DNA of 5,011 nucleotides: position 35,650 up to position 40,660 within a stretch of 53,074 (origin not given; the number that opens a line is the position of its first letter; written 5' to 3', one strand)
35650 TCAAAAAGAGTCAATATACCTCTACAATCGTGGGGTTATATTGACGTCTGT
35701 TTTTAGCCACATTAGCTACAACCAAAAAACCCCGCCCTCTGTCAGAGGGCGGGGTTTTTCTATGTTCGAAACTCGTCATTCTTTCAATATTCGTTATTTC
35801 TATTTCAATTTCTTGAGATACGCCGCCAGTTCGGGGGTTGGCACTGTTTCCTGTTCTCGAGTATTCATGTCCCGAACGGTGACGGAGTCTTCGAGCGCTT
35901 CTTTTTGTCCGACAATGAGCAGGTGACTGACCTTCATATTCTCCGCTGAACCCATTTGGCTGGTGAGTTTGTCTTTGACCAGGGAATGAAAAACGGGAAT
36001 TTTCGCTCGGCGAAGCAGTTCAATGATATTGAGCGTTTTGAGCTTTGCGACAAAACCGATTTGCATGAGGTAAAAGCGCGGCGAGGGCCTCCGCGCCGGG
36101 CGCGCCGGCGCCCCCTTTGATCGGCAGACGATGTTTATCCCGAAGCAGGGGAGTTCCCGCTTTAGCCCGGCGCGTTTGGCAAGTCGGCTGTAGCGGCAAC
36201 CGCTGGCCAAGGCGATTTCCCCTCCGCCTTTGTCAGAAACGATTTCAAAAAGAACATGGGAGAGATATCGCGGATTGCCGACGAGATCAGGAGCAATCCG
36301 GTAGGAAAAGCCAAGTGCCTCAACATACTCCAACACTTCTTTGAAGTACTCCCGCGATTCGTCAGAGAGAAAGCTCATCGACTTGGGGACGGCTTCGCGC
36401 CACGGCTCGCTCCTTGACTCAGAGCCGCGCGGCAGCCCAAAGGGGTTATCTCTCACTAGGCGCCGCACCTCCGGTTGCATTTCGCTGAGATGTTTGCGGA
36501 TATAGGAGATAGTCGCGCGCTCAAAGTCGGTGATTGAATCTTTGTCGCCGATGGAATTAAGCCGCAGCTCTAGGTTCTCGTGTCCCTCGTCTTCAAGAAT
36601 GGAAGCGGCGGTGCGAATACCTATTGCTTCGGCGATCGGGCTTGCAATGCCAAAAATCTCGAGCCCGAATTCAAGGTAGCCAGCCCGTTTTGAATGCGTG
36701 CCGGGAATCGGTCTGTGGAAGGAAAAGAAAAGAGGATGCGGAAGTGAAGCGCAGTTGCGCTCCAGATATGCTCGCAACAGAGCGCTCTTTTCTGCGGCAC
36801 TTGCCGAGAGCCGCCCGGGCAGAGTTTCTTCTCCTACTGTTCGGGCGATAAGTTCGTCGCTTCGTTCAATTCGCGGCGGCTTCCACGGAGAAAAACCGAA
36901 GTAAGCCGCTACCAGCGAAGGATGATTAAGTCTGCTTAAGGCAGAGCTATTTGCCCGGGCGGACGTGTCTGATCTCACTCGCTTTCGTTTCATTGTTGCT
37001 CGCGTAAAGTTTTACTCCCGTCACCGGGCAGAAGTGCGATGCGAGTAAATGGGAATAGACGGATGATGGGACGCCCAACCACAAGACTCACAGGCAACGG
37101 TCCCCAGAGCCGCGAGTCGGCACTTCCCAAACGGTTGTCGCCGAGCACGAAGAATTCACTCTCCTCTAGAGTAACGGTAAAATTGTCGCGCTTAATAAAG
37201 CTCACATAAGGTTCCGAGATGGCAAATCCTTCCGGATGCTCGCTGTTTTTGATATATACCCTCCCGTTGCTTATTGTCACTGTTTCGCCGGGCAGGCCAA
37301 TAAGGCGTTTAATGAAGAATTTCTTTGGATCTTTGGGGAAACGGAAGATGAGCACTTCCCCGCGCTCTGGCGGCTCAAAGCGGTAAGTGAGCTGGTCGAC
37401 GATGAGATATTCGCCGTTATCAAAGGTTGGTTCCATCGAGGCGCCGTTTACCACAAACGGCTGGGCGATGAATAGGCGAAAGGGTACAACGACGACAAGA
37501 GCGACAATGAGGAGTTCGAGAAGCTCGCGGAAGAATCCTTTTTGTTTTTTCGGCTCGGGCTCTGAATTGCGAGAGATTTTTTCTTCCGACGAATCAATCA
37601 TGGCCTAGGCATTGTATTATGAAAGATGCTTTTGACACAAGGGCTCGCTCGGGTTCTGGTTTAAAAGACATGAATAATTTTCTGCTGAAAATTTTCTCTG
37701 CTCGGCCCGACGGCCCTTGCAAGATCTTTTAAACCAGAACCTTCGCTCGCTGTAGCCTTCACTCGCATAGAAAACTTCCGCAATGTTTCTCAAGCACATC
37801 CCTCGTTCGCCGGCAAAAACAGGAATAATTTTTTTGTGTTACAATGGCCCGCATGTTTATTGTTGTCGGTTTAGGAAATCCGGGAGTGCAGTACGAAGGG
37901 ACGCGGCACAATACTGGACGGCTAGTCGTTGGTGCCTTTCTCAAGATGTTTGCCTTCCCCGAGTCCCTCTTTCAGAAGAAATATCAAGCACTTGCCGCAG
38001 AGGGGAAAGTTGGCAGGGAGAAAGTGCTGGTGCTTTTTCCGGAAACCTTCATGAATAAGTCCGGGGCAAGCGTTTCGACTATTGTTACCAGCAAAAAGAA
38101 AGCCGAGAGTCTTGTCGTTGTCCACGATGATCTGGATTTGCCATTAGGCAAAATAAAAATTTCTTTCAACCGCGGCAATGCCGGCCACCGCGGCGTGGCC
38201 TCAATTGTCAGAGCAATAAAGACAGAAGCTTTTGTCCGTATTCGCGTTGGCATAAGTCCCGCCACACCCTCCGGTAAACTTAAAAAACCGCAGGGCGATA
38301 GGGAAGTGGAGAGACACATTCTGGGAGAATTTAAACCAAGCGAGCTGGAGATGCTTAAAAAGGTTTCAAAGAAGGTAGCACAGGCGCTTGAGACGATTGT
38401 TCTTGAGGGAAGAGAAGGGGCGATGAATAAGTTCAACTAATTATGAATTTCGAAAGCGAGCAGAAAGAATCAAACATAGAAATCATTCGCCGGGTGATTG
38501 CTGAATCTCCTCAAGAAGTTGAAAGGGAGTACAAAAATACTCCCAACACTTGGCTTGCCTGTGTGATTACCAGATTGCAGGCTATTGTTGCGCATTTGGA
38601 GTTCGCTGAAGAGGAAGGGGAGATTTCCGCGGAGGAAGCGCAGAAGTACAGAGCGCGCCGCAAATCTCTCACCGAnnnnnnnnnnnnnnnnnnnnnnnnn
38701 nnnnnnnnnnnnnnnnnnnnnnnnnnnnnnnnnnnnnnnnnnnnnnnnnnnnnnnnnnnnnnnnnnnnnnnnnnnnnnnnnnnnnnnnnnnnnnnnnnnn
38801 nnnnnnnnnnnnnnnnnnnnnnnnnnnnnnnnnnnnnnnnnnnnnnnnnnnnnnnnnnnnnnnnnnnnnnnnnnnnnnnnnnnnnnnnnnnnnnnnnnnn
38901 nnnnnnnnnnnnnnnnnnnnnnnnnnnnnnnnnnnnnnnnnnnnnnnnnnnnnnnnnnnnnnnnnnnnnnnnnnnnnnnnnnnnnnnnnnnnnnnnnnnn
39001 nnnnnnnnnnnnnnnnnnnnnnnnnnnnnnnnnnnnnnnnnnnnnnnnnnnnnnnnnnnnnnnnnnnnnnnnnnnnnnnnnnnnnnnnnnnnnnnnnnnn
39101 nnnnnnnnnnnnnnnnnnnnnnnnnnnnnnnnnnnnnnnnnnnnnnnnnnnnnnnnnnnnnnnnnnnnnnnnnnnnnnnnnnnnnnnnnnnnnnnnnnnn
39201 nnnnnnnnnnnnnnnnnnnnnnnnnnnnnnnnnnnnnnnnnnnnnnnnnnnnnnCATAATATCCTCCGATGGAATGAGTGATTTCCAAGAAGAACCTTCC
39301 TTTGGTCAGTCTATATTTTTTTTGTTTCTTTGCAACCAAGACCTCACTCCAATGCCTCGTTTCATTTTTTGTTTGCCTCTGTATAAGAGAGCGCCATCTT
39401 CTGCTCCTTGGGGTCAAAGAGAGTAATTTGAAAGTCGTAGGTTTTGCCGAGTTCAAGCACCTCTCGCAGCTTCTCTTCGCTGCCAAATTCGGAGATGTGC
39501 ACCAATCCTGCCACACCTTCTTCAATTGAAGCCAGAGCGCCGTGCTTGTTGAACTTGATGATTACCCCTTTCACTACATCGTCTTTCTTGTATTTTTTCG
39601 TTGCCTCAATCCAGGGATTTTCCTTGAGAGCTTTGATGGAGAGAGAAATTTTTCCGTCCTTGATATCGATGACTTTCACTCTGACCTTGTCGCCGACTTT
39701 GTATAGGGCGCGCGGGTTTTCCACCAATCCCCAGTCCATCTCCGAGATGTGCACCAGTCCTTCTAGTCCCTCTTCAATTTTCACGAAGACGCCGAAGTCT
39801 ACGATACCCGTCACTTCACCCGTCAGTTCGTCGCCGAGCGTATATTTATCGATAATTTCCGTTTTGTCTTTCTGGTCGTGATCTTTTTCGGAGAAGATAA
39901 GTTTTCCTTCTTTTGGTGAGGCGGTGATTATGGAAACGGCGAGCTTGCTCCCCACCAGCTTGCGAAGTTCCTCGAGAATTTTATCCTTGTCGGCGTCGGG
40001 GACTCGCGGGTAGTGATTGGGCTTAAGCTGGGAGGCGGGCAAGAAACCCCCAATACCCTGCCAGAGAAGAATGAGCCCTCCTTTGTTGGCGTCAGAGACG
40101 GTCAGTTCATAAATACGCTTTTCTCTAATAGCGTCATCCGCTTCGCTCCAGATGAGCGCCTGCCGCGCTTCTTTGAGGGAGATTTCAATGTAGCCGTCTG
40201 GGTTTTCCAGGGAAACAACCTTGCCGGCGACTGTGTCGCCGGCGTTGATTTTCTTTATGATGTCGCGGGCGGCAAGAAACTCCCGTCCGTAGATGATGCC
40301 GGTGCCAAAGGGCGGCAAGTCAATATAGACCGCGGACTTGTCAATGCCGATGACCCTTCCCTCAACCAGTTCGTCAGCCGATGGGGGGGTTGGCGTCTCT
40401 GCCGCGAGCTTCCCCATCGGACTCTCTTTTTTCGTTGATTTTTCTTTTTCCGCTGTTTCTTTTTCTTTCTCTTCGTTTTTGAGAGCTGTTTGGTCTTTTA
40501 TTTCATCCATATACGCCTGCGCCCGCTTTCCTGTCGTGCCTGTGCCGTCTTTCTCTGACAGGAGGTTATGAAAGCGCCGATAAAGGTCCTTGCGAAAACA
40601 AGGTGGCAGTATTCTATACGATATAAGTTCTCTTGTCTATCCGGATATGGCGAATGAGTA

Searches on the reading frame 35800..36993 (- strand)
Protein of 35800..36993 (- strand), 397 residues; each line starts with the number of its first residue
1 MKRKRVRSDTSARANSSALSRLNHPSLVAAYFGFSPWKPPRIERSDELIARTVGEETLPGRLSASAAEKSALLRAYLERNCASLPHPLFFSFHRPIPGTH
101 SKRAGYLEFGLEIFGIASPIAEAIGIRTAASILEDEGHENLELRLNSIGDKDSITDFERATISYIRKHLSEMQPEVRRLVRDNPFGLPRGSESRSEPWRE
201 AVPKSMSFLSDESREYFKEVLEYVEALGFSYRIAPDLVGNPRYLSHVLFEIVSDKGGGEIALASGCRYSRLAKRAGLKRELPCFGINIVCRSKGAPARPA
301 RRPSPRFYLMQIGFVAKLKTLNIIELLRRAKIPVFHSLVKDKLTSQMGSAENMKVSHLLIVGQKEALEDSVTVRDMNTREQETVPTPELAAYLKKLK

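Call 9: search_protein_families(library=pfam, proteins=[window:35800-36993:-], max_evalue=0.001)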
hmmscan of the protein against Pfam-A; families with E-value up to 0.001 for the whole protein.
window:35800-36993:- (397 aa): 2 families
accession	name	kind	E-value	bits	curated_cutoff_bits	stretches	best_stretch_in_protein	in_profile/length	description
PF03129.25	HGTP_anticodon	-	3.1e-11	43.7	21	1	323-395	21-93/94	Anticodon binding domain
PF13393.11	tRNA-synt_His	-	0.0002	21.2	25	0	103-286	108-301/308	Histidyl-tRNA synthetase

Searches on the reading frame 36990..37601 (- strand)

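Call 9: search_protein_families(library=pfam, proteins=[window:36990-37601:-], max_evalue=0.001)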
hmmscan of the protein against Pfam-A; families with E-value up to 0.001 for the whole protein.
window:36990-37601:- (203 aa): 2 families
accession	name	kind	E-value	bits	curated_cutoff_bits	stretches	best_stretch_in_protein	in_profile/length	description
PF10502.14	Peptidase_S26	-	8.2e-41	140.2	22.9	1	25-181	2-166/168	Signal peptidase, peptidase S26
PF00717.28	Peptidase_S24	-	1.3e-05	25.3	23.3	1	50-109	39-90/116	Peptidase S24-like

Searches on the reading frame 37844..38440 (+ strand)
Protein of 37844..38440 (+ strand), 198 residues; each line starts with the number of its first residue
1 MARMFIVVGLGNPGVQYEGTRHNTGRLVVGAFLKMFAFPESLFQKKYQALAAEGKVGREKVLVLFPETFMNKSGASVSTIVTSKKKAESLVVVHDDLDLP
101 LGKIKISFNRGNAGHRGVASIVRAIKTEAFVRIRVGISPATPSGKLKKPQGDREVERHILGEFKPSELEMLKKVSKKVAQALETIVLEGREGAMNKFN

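Call 9: search_protein_families(library=pfam, proteins=[window:37844-38440:+], max_evalue=0.001)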
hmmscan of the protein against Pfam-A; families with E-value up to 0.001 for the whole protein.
window:37844-38440:+ (198 aa): 1 family
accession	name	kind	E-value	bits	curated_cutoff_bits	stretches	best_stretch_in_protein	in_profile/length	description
PF01195.25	Pept_tRNA_hydro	-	3e-50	171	27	1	6-198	1-183/183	Peptidyl-tRNA hydrolase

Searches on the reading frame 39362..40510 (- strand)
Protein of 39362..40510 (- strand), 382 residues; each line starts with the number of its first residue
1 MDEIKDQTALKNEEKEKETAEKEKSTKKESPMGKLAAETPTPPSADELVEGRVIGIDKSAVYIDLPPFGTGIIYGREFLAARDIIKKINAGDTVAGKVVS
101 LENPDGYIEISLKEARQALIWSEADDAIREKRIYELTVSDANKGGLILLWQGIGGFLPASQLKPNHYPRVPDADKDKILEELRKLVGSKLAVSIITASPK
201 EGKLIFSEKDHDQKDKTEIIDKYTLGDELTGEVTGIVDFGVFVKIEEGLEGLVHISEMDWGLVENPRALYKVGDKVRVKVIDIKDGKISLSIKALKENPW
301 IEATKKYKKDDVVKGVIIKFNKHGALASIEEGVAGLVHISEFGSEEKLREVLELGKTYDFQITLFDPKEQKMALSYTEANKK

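Call 9: search_protein_families(library=pfam, proteins=[window:39362-40510:-], max_evalue=0.001)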
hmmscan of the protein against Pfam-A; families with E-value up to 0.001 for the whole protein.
window:39362-40510:- (382 aa): 4 families
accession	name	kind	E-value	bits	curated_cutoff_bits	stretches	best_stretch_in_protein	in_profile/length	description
PF00575.29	S1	-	1.3e-40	138.1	22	2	224-293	3-74/74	S1 RNA binding domain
PF23459.1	S1_RRP5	-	8.3e-08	33.1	27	0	226-287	4-65/72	RRP5 S1 domain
PF21710.3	Spt6_S1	-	1.9e-06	28.5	27.5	0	312-378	19-88/91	Spt6, S1/OB domain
PF21543.3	CvfB_2nd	-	4.4e-06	27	27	0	247-293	36-75/76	Virulence regulatory factor CvfB, second domain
